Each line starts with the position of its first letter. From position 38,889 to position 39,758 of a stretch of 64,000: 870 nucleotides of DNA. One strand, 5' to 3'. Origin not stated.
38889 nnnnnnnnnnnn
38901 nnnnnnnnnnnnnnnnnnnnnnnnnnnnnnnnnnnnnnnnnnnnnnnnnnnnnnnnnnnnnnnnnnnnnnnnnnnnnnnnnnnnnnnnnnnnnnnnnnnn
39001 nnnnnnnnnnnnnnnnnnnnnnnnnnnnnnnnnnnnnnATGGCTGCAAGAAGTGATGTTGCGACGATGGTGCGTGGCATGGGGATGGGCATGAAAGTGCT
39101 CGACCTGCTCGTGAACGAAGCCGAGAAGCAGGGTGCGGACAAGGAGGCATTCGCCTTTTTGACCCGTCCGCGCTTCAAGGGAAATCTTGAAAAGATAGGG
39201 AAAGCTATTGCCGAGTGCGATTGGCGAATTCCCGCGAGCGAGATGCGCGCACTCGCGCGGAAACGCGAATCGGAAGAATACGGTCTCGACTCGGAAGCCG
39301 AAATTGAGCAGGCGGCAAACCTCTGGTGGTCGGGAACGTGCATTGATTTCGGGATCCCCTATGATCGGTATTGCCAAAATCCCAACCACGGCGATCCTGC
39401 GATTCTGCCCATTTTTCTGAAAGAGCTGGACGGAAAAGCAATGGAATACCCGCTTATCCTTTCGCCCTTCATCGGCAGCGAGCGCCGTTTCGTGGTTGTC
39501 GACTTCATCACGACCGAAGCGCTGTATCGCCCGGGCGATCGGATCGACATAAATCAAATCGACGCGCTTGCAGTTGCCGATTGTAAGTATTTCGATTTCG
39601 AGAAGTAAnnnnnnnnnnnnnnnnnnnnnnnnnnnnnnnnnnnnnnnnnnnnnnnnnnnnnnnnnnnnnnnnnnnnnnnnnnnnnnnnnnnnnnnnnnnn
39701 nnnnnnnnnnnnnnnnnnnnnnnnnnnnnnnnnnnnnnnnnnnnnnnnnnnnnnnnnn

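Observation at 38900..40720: AT-rich island between tspO and the rplM-rpsI operon encoding two orphan proteins, one with a weak HEPN-like Rx4H match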

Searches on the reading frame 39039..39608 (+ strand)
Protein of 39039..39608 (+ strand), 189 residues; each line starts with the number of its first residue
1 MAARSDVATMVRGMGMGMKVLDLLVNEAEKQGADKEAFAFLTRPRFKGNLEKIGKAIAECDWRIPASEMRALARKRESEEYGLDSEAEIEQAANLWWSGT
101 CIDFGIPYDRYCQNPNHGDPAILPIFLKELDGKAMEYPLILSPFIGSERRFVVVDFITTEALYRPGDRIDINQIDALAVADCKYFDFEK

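Call 4: search_protein_families(library=pfam, proteins=[window:39039-39608:+], max_evalue=1)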
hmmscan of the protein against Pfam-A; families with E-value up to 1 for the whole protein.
window:39039-39608:+ (189 aa): 0 families

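Call 5: search_protein_families(library=padloc, proteins=[window:39039-39608:+], max_evalue=10)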
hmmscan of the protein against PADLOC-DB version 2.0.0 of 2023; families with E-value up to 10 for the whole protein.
window:39039-39608:+ (189 aa): 0 families

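Call 6: search_protein_families(library=ncbifam, proteins=[window:39039-39608:+], max_evalue=10)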
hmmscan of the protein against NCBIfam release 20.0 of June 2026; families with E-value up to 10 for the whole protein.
window:39039-39608:+ (189 aa): 1 family
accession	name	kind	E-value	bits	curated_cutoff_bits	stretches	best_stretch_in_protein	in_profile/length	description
NF040503.1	resist_ArsN1a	equivalog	0.16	11.7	170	1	7-35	84-112/159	arsinothricin resistance N-acetyltransferase ArsN1 family A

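Call 8: find_homologous_proteins(query=window:39039-39608:+, max_evalue=0.01)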
Query window:39039-39608:+ (189 aa): 23 proteins with E <= 0.01 among 177 candidates.
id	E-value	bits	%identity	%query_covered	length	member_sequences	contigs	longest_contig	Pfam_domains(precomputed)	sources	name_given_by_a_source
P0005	5.8e-118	409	100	95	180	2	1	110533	-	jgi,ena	-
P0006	6.4e-73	262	63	100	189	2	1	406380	-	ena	-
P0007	6.8e-71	256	62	95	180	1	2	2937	-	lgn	-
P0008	1.7e-68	248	60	99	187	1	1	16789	-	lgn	-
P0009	4.7e-58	214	54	99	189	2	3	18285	-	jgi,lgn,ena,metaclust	metaclust:\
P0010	3.3e-52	195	51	98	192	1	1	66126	-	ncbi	ncbi:MAG: hypothetical protein ACHQU0_00795 [Candidatus Paceibacteria bacterium]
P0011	1.8e-51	192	50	100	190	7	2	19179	-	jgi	jgi:hypothetical protein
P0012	3.7e-48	182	47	99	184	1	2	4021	-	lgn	-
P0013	5.6e-46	174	48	99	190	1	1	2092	-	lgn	-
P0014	1.1e-45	173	46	99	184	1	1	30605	-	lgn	-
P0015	2.0e-45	173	47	99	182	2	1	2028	-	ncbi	-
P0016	1.9e-43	166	47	99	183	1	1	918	-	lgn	-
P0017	4.0e-43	165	48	99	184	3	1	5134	-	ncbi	-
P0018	3.8e-41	159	44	98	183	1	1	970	-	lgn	-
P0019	8.2e-41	158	44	98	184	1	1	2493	-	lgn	-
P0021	3.1e-36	143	46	99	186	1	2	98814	-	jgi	jgi:hypothetical protein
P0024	8.2e-32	128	38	98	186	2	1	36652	-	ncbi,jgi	-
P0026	6.6e-30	122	41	98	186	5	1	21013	-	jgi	jgi:hypothetical protein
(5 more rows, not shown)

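Call 18: find_encoding_contigs(protein=P0005, flank=6000, max_places=4)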
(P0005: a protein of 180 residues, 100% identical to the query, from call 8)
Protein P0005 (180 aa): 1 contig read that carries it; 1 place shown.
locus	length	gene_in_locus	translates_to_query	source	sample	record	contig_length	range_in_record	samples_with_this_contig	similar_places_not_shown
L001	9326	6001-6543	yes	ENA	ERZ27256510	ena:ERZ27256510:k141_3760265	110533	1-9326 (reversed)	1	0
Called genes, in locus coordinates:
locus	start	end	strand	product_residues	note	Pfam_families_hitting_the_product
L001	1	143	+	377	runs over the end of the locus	PF04024:PspC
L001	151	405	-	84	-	PF00708:Acylphosphatase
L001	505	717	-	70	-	PF06348:DUF1059 (weak)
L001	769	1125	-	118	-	-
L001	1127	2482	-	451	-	PF14240:YHYH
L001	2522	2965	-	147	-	-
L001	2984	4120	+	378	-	PF11141:DUF2914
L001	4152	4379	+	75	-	-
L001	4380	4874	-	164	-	PF05163:DinB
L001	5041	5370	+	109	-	PF07866:DUF1653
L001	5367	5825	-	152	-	PF03073:TspO_MBR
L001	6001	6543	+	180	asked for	-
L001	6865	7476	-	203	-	-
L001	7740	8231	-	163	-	PF00380:Ribosomal_S9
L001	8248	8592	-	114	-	PF00572:Ribosomal_L13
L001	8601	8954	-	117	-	PF01196:Ribosomal_L17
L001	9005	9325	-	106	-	?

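Call 19: find_encoding_contigs(protein=P0006, flank=6000, max_places=4)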
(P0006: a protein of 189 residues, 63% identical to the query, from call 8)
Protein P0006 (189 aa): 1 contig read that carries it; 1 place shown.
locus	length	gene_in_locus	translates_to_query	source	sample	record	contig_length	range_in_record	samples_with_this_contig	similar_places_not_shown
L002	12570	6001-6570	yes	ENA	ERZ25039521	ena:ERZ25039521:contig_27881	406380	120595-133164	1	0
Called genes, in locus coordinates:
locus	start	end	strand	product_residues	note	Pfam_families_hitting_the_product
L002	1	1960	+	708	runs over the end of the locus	-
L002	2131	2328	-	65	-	-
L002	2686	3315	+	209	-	-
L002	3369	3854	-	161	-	-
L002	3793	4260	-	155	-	-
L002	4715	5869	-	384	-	-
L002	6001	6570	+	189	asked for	-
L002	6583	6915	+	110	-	-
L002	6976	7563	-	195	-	PF00702:Hydrolase, PF13419:HAD_2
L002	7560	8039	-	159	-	PF01209:Ubie_methyltran (weak), PF08241:Methyltransf_11, PF08242:Methyltransf_12, PF13489:Methyltransf_23, PF13649:Methyltransf_25, PF13847:Methyltransf_31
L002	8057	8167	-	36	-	-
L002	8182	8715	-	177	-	PF01928:CYTH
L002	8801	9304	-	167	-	-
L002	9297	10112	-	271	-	-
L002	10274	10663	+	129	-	-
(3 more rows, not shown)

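Call 21: predict_structure(alignment_id=A2)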
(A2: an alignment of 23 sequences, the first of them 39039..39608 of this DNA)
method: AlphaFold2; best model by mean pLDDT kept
length: 189 residues; sequences in the alignment: 23
mean_pLDDT: 89.4   pTM: 0.77
mean pLDDT of the five models: 89.4, 88.4, 87.8, 86.5, 85.6
residues with pLDDT >= 90: 120; 70-90: 56; 50-70: 8; < 50: 5
segments of 3 or more residues with pLDDT < 50: 1-4
pLDDT, mean of each block of 10 residues (from residue 1): 51 75 90 88 88 89 95 91 88 94 95 96 96 96 86 95 93 97 95
secondary structure, 60 per line:
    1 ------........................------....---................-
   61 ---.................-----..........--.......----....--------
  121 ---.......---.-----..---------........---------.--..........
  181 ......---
elements in order: H7-30 H37-40 H44-59 H66-80 H86-95 H98-104 E109-112 H124-130 E151-158 E174-181

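Call 29: fold_search(model_id=the predicted structure, library=pdb)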
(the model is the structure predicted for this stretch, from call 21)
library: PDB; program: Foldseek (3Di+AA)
matches with E <= 10: 52; with E <= 0.001: 0
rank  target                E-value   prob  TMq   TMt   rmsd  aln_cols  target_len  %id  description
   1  6u7b_B                3.6e-01  0.08  0.16  0.16  12.7       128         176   17  Structure of E. coli MS115-1 CdnC:HORMA-deltaN complex (released 2019-12-25)
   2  2gwm                  1.4e+00  0.02  0.12  0.12  15.3       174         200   13  Crystal structure of the Salmonella SpvB ATR Domain (released 2006-08-29)
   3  6u7b_D                1.9e+00  0.03  0.16  0.17  13.0       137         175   13  Structure of E. coli MS115-1 CdnC:HORMA-deltaN complex (released 2019-12-25)
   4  8js5_G                2.5e+00  0.03  0.15  0.12   9.3       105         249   11  Dimeric PAS domains of oxygen sensor FixL with ferric unliganded heme (released 2024-06-26)
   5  5b82                  2.9e+00  0.03  0.19  0.21  12.3       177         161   14  Crystal structure of the cyanobacterial heme-protein Tll0287 (released 2017-05-03)
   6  9yfm_A                2.9e+00  0.02  0.12  0.07   8.7        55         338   22  insect H/ACA snoRNP class II composite (released 2025-12-10)
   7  9fpa_A                3.1e+00  0.03  0.20  0.17  12.0       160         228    9  DUBS Parachlamydia sp. PcJOS orthorhombic crystal form (released 2025-04-23)
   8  5el4_95               3.3e+00  0.02  0.13  0.23  15.7        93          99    9  Structure of T. thermophilus 70S ribosome complex with mRNA and tRNALys in the A-site with a U-U mismatch in the firs (released 2016-01-27)
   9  5v8f_C                3.5e+00  0.05  0.17  0.08  13.1       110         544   16  Structural basis of MCM2-7 replicative helicase loading by ORC-Cdc6 and Cdt1 (released 2017-05-10)
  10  8ym3                  3.5e+00  0.04  0.17  0.09   8.9        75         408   12  Structural basis of Elongation factor Tu in regulating photoinhibition in Synechococcus sp. PCC 7942. (released 2025-03-19)
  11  1mwb_MODEL_1_A        3.5e+00  0.02  0.13  0.17  17.5       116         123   21  Solution structure of the recombinant hemoglobin from the cyanobacterium Synechocystis sp. PCC 6803 in its hem (released 2002-12-04)
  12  9up5_A                3.5e+00  0.02  0.11  0.08  17.5       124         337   12  Crystal structure of LapB from Klebsiella pneumoniae (released 2026-03-04)
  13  3m6k_B                4.5e+00  0.10  0.18  0.11  12.8        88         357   12  Crystal Structure of N-terminal 44 kDa fragment of topoisomerase V in the presence of guanidium hydrochloride (released 2010-08-04)
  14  9znf_BG               4.8e+00  0.04  0.17  0.23   9.1       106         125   15  Cryo-EM structure of the Methanosarcina acetivorans 70S ribosome in complex with SriA and SriB (released 2026-01-28)
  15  7q5u_CCC              4.8e+00  0.01  0.12  0.10  14.9       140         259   10  The tandem SH2 domains of SYK with a bound CD3G diphospho-ITAM peptide (released 2021-11-24)
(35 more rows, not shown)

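Call 48: find_encoding_contigs(protein=P0008, flank=5000, max_places=2)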
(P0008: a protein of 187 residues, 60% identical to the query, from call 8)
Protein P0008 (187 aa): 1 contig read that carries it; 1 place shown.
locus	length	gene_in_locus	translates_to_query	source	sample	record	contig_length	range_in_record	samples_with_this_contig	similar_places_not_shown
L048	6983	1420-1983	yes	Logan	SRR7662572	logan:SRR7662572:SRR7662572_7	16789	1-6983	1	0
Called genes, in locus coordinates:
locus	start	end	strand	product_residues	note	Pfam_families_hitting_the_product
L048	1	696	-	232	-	?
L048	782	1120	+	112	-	-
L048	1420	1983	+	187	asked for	-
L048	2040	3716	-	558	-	PF05970:PIF1, PF13245:AAA_19, PF13401:AAA_22 (weak), PF13604:AAA_30, PF20720:nSTAND3 (faint), PF21530:Pif1_2B_dom (faint), PF00126:HTH_1 (weak), PF14493:HTH_40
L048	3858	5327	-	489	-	-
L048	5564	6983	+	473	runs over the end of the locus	PF00133:tRNA-synt_1 (faint), PF01921:tRNA-synt_1f (faint), PF01406:tRNA-synt_1e, PF09334:tRNA-synt_1g, PF09190:DALR_2, PF23493:CysS_C (weak)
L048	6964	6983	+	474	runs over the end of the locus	PF00772:DnaB, PF03796:DnaB_C, PF13481:AAA_25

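Call 49: find_encoding_contigs(protein=P0009, flank=5000, max_places=2)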
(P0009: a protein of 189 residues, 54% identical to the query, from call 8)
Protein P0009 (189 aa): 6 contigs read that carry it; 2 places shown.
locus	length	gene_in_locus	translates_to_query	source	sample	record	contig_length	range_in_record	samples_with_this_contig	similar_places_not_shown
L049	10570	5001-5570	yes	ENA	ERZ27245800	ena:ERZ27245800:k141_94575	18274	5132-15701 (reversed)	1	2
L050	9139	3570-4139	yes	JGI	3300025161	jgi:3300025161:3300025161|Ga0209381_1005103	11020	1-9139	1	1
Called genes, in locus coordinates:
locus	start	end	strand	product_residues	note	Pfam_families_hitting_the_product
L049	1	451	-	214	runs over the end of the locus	PF01351:RNase_HII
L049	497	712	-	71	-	-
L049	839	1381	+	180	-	-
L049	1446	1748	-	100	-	-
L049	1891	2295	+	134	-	-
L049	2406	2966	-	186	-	PF14345:GDYXXLXY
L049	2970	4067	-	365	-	-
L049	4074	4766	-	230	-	PF09925:DUF2157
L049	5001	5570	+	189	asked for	-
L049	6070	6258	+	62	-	-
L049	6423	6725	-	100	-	PF01245:Ribosomal_L19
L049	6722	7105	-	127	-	PF00072:Response_reg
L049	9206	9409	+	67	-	-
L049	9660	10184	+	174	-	PF01197:Ribosomal_L31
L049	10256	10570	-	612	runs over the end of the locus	PF04024:PspC, PF22571:LiaI-LiaF-TM_PspC, PF10988:DUF2807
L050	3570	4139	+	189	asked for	-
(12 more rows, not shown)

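Call 50: find_encoding_contigs(protein=P0010, flank=5000, max_places=2)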
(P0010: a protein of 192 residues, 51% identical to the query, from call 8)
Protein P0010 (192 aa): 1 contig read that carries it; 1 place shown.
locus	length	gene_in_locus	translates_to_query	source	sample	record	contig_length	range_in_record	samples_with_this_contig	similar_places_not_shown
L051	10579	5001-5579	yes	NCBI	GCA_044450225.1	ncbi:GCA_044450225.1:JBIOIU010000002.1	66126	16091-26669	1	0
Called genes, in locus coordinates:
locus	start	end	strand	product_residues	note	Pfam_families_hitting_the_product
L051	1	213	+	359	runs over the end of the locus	PF00226:DnaJ, PF01556:DnaJ_C, PF00684:DnaJ_CXXCXGXG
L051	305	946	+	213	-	PF01209:Ubie_methyltran (weak), PF05401:NodS (weak), PF13489:Methyltransf_23, PF07021:MetW (faint), PF13847:Methyltransf_31, PF08241:Methyltransf_11, PF08242:Methyltransf_12, PF13649:Methyltransf_25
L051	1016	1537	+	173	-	-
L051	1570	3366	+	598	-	PF00664:ABC_membrane, PF00005:ABC_tran, PF02463:SMC_N (weak)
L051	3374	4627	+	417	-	PF00579:tRNA-synt_1b, PF22421:SYY_C-terminal (weak)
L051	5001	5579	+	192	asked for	-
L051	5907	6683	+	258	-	PF13644:DKNYY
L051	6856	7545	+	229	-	-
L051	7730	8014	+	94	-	-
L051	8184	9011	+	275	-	-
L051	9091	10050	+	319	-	PF00579:tRNA-synt_1b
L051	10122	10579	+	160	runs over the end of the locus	-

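Call 51: find_encoding_contigs(protein=P0021, flank=5000, max_places=2)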
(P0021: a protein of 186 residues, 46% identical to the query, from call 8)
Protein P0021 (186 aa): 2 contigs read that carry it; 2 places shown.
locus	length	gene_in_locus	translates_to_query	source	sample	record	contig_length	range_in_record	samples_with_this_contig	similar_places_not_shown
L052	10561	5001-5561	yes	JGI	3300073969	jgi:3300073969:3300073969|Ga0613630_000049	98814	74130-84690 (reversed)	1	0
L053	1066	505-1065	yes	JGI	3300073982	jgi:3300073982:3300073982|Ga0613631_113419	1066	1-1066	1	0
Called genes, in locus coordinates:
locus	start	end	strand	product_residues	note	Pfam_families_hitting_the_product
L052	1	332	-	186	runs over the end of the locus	-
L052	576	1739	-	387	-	-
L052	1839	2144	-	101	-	-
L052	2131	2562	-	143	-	PF00293:NUDIX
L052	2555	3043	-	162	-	PF00293:NUDIX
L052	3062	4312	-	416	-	PF00817:IMS, PF11799:IMS_C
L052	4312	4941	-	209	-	PF00717:Peptidase_S24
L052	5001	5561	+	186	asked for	-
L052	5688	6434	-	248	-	-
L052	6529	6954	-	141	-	PF07731:Cu-oxidase_2 (faint), PF13473:Cupredoxin_1, PF00127:Copper-bind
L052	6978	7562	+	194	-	-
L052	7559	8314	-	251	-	PF20619:DUF6804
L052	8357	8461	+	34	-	-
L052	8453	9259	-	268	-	PF00075:RNase_H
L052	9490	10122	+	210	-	-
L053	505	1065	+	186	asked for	?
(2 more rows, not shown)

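Call 71: search_protein_families(library=phrogs, proteins=[window:39039-39608:+], max_evalue=1)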
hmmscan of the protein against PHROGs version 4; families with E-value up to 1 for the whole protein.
window:39039-39608:+ (189 aa): 0 families

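Call 72: fold_search(model_id=the predicted structure, library=viral)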
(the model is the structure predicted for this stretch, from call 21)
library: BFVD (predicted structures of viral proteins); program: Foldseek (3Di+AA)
matches with E <= 10: 137; with E <= 0.001: 0
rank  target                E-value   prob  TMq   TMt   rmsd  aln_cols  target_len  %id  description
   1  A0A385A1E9            1.8e-01  0.08  0.15  0.13  21.0       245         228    9  (no name in the UniProt tables at hand)
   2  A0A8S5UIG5            4.0e-01  0.05  0.13  0.19  11.2       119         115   14  Uncharacterized protein [Myoviridae sp. ctu2j3]
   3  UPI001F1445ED         9.2e-01  0.03  0.12  0.12  13.3       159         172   10  (no name look-up for this kind of identifier)
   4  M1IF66                9.8e-01  0.09  0.25  0.09  22.5       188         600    9  (no name in the UniProt tables at hand)
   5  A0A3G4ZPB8            1.0e+00  0.05  0.15  0.20  17.0       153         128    8  Uncharacterized protein [Terrestrivirus sp.]
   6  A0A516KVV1            1.3e+00  0.04  0.14  0.12  13.0       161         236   11  (no name in the UniProt tables at hand)
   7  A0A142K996            1.4e+00  0.09  0.14  0.26   8.3        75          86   13  Uncharacterized protein [Gordonia phage Yvonnetastic]
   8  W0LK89                1.5e+00  0.10  0.16  0.31   7.5        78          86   13  (no name in the UniProt tables at hand)
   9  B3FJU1                1.6e+00  0.08  0.18  0.33   9.8       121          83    9  Uncharacterized protein [Pseudomonas phage 201phi2-1]
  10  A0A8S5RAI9            1.7e+00  0.03  0.11  0.18  13.1        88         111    9  Uncharacterized protein [virus sp. ctLl75]
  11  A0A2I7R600            2.0e+00  0.03  0.15  0.19  11.8        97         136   12  (no name in the UniProt tables at hand)
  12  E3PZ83                2.1e+00  0.03  0.19  0.10  10.6       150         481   11  N4 rIIB-like protein [Roseovarius sp. 217 phage 1]
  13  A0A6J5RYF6            2.5e+00  0.04  0.14  0.10  12.2        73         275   15  Uncharacterized protein [uncultured Caudovirales phage]
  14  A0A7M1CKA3            2.7e+00  0.09  0.17  0.21   8.3        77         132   17  (no name in the UniProt tables at hand)
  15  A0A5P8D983            3.1e+00  0.08  0.15  0.25  22.7        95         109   18  Uncharacterized protein [Gordonia phage OhMyWard]
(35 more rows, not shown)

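Call 80: find_encoding_contigs(protein=P0014, flank=3000, max_places=2)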
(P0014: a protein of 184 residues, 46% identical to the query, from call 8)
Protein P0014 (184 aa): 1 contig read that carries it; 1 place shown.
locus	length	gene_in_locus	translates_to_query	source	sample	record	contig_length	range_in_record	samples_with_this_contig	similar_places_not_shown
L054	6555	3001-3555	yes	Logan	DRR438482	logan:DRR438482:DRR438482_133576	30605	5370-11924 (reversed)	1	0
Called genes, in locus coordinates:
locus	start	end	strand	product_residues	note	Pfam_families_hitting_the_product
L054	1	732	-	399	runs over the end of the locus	-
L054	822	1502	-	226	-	-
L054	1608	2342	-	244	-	PF13177:DNA_pol3_delta2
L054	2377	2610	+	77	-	-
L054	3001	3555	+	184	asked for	-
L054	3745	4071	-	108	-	-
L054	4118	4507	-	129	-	-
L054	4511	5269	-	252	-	PF14355:Abi_C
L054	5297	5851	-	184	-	-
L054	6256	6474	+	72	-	PF13560:HTH_31, PF01381:HTH_3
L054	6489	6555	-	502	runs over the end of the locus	-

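Call 81: find_encoding_contigs(protein=P0024, flank=3000, max_places=2)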
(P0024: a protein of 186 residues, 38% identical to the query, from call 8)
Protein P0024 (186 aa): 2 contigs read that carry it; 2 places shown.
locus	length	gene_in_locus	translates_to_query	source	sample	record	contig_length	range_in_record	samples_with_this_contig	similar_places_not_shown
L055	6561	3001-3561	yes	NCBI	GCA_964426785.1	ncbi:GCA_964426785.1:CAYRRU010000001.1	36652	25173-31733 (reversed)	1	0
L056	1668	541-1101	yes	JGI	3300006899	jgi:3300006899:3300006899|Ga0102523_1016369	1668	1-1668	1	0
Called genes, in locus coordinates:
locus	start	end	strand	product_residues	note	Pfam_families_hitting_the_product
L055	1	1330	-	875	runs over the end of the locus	PF00690:Cation_ATPase_N, PF00122:E1-E2_ATPase, PF00702:Hydrolase, PF13246:Cation_ATPase, PF08282:Hydrolase_3 (faint), PF00689:Cation_ATPase_C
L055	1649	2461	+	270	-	PF01509:TruB_N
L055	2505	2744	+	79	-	-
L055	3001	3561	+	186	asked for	-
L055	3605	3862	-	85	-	-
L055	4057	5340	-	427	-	PF08245:Mur_ligase_M, PF02875:Mur_ligase_C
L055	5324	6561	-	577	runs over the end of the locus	PF03717:PBP_dimer (faint), PF00905:Transpeptidase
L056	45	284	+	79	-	-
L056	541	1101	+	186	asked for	-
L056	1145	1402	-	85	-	-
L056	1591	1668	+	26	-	?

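Call 82: find_encoding_contigs(protein=P0026, flank=3000, max_places=2)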
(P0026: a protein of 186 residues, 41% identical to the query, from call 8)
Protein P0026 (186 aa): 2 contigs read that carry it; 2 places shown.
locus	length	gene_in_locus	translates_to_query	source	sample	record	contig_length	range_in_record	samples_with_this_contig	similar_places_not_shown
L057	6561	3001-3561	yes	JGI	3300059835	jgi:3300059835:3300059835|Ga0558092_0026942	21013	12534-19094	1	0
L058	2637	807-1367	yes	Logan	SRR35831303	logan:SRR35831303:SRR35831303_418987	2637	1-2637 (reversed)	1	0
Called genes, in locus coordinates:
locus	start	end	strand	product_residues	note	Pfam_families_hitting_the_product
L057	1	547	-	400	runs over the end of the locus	PF07907:YibE_F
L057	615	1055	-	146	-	-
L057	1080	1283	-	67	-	-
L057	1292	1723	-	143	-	-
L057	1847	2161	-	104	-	-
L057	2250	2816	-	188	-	PF13673:Acetyltransf_10, PF00583:Acetyltransf_1, PF13508:Acetyltransf_7, PF08445:FR47 (weak)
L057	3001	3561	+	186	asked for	-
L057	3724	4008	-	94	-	-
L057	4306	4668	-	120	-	-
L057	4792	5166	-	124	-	-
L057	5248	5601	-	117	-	-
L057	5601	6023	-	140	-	-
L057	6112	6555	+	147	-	PF01475:FUR, PF09339:HTH_IclR (weak)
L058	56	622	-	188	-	PF13673:Acetyltransf_10, PF00583:Acetyltransf_1, PF13508:Acetyltransf_7, PF08445:FR47 (weak)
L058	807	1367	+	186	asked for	-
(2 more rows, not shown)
